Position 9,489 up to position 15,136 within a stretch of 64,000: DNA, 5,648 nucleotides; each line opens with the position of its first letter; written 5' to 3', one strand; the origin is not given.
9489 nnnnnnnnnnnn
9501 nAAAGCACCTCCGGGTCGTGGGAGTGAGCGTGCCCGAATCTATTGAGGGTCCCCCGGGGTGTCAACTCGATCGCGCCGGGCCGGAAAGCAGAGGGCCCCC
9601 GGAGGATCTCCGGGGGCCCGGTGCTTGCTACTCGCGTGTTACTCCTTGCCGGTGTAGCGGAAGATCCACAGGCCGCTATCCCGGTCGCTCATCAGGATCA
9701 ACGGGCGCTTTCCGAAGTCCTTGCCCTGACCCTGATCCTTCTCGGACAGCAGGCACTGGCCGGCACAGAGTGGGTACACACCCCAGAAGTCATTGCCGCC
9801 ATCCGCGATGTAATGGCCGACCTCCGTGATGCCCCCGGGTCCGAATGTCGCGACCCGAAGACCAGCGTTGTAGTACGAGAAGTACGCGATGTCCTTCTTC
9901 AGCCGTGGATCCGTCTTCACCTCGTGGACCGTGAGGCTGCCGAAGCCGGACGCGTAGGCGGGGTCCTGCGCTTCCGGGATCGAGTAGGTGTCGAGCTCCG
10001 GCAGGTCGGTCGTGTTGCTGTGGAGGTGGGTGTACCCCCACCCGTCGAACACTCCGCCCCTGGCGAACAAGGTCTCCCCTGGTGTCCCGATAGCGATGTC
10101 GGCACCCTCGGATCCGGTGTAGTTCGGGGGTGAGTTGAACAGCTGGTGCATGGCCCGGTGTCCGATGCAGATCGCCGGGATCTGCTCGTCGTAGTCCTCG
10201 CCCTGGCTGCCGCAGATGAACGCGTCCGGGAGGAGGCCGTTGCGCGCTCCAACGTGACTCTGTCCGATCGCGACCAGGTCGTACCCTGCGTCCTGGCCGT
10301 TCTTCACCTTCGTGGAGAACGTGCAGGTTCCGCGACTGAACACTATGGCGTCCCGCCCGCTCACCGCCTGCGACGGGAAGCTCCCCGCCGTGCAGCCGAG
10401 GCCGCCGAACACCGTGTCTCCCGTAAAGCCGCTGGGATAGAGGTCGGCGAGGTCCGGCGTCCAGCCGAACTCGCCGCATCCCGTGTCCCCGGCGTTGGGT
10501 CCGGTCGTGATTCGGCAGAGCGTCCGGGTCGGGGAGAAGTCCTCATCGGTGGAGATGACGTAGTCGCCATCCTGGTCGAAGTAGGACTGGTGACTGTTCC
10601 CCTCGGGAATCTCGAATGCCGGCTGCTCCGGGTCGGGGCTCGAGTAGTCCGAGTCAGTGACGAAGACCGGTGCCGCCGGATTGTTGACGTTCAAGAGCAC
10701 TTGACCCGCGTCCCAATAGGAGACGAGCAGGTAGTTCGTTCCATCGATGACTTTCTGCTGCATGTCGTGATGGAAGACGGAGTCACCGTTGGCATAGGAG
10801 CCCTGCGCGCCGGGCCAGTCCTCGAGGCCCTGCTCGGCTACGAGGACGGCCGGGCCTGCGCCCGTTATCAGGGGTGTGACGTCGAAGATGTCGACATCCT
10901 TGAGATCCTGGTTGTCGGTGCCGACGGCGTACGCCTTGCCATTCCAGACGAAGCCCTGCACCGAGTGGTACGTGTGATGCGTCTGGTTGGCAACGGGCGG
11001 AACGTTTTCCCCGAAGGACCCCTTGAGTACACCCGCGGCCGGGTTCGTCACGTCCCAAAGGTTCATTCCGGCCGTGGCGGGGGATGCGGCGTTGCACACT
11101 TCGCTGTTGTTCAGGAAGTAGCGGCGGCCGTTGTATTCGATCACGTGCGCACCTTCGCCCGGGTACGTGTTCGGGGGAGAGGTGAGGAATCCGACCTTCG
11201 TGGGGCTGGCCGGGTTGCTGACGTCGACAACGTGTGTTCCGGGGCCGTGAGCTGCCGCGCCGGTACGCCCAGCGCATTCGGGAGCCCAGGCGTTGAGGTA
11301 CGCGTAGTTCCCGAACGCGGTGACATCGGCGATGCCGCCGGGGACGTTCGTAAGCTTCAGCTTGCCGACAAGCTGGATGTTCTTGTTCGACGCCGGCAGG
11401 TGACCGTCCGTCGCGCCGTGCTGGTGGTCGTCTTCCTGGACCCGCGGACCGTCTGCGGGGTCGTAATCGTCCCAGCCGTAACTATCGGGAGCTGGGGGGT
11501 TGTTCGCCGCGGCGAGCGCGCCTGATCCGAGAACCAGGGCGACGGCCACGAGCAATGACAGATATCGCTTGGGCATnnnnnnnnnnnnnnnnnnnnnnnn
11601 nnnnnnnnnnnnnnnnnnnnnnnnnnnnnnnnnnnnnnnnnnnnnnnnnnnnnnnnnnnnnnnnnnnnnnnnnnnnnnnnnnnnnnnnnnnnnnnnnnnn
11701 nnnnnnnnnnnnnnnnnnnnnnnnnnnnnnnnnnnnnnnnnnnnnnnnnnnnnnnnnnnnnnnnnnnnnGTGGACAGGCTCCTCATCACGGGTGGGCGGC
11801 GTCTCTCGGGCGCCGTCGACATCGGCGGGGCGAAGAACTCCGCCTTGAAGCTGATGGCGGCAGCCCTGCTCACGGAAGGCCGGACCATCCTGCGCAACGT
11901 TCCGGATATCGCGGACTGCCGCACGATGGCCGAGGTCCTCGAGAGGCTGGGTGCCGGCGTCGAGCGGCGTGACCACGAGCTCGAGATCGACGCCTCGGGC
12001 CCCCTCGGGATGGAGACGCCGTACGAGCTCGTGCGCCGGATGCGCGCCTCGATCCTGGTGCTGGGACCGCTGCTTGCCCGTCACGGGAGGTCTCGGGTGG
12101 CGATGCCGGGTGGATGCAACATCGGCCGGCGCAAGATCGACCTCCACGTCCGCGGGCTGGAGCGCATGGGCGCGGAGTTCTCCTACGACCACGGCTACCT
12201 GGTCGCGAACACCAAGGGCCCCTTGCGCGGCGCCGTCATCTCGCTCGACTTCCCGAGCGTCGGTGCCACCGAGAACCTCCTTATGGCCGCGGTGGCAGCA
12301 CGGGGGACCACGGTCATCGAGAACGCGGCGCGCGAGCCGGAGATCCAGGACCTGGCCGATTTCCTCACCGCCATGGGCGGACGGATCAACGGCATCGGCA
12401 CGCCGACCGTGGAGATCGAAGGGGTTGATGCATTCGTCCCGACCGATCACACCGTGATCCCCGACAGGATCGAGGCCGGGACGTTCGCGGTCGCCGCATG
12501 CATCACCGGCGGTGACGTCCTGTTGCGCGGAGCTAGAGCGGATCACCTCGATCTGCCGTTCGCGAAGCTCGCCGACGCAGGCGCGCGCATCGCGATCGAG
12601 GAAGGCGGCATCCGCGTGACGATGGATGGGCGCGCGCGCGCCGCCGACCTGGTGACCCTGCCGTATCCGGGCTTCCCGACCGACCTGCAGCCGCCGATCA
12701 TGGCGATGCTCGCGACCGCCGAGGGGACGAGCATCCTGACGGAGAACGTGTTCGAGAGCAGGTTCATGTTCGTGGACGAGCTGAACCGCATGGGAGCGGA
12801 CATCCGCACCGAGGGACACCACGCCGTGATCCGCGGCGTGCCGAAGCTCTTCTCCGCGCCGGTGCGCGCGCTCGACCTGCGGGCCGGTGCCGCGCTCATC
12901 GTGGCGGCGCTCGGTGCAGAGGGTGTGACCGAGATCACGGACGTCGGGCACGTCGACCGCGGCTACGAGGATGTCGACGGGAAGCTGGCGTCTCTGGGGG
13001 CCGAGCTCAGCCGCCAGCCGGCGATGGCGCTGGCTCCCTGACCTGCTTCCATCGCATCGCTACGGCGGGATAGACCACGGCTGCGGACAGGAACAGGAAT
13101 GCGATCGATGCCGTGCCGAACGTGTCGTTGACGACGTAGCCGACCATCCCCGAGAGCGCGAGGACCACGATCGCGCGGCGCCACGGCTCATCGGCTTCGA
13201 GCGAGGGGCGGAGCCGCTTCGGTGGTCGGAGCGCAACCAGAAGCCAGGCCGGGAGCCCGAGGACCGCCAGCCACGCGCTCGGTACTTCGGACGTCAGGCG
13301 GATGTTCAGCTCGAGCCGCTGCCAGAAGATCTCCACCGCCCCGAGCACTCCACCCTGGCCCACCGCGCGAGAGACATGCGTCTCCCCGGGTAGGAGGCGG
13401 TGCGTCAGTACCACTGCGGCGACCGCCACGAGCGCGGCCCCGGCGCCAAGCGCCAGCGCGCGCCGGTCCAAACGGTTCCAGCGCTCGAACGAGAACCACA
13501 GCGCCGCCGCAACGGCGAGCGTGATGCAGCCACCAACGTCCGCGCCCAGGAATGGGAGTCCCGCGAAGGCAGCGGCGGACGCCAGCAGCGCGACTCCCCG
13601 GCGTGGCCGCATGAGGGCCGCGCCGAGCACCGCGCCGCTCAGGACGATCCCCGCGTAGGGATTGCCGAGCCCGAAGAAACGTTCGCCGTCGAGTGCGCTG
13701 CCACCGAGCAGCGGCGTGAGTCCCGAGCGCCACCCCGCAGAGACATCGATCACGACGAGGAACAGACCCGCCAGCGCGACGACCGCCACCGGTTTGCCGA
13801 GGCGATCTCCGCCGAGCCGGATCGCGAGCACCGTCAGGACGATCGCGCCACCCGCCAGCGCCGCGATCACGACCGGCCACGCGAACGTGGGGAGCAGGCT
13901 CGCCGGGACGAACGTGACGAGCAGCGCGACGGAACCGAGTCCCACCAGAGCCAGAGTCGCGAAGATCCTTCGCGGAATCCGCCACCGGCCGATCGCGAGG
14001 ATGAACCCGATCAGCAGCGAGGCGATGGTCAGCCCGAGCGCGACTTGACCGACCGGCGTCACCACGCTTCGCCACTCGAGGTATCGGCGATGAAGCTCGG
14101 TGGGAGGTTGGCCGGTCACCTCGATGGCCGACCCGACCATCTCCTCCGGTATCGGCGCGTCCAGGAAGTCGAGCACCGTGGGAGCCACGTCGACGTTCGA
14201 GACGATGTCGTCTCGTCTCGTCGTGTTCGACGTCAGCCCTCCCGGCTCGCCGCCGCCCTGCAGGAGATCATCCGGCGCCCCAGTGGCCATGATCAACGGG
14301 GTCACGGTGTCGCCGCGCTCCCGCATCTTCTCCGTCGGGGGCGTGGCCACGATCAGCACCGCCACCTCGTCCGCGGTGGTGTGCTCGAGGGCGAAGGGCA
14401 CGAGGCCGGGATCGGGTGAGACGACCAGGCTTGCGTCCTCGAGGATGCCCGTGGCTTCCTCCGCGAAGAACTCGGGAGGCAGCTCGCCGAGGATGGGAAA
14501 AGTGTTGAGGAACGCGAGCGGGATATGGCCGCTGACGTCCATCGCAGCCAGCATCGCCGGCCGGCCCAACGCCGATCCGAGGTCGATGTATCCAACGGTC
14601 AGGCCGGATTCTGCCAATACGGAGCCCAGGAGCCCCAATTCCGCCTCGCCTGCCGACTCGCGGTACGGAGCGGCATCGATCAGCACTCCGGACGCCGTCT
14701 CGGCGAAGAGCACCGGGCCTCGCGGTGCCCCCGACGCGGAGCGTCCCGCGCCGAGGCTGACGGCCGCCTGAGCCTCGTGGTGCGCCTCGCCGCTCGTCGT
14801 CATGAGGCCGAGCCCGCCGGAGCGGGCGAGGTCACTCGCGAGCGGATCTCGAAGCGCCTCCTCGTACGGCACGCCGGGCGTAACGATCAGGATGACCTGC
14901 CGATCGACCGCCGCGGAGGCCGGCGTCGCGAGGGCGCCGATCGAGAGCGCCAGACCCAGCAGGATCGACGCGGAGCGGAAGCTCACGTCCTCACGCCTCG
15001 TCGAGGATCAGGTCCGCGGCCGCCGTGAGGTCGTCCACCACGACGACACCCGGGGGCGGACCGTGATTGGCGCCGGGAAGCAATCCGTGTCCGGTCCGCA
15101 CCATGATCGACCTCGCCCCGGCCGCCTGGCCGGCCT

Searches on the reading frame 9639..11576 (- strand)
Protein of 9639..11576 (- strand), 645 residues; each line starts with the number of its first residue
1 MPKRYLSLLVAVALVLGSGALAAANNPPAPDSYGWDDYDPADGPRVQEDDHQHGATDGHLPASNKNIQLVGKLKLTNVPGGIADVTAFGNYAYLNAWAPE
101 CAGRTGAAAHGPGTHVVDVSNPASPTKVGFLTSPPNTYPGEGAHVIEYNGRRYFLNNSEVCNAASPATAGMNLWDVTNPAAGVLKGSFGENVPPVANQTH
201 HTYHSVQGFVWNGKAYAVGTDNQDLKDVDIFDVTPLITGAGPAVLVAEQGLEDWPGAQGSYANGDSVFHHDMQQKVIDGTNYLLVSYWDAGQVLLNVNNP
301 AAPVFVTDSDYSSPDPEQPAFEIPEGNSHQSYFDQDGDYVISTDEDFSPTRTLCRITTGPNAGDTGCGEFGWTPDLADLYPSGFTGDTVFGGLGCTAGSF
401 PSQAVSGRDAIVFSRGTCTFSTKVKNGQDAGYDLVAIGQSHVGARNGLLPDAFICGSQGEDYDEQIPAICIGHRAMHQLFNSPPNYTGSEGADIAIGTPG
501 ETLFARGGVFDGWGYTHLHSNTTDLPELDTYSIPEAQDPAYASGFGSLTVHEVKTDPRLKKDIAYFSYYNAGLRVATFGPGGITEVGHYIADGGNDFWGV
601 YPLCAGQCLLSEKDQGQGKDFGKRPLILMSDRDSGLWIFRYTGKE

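Call 6: search_protein_families(library=pfam, proteins=[window:9639-11576:-], max_evalue=5)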
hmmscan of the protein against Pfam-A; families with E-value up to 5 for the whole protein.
window:9639-11576:- (645 aa): 2 families
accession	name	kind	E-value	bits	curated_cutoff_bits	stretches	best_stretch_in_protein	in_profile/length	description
PF02225.27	PA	-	9.1e-08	32.6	23.9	1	391-478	9-94/95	PA domain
PF08309.17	LVIVD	-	1.7e-05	24.5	20.2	1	116-129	25-38/42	LVIVD repeat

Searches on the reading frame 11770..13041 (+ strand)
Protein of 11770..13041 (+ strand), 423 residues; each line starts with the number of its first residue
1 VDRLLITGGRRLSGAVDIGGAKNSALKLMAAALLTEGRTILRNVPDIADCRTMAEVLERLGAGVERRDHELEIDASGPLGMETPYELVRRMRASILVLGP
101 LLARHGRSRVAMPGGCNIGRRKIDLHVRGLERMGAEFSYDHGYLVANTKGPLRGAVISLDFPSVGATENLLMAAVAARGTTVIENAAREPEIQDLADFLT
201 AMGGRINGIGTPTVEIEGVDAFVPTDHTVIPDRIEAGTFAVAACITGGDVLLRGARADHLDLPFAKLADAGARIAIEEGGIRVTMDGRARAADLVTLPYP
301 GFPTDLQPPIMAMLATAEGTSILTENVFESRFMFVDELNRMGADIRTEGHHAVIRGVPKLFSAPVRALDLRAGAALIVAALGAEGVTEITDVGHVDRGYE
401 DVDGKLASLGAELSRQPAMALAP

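Call 68: search_protein_families(library=pfam, proteins=[window:11770-13041:+], max_evalue=0.001)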
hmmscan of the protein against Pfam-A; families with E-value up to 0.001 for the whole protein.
window:11770-13041:+ (423 aa): 1 family
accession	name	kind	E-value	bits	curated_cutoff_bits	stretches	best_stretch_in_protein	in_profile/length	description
PF00275.25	EPSP_synthase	-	2.2e-103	346.6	22.8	1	7-404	2-415/417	EPSP synthase (3-phosphoshikimate 1-carboxyvinyltransferase)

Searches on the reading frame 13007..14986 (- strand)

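Call 68: search_protein_families(library=pfam, proteins=[window:13007-14986:-], max_evalue=0.001)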
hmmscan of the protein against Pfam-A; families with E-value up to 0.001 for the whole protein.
window:13007-14986:- (659 aa): 1 family
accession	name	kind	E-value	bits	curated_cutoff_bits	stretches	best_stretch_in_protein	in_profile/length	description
PF16347.10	SGSH_C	-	0.00038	21.1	29.3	1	254-289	30-65/154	N-sulphoglucosamine sulphohydrolase, C-terminal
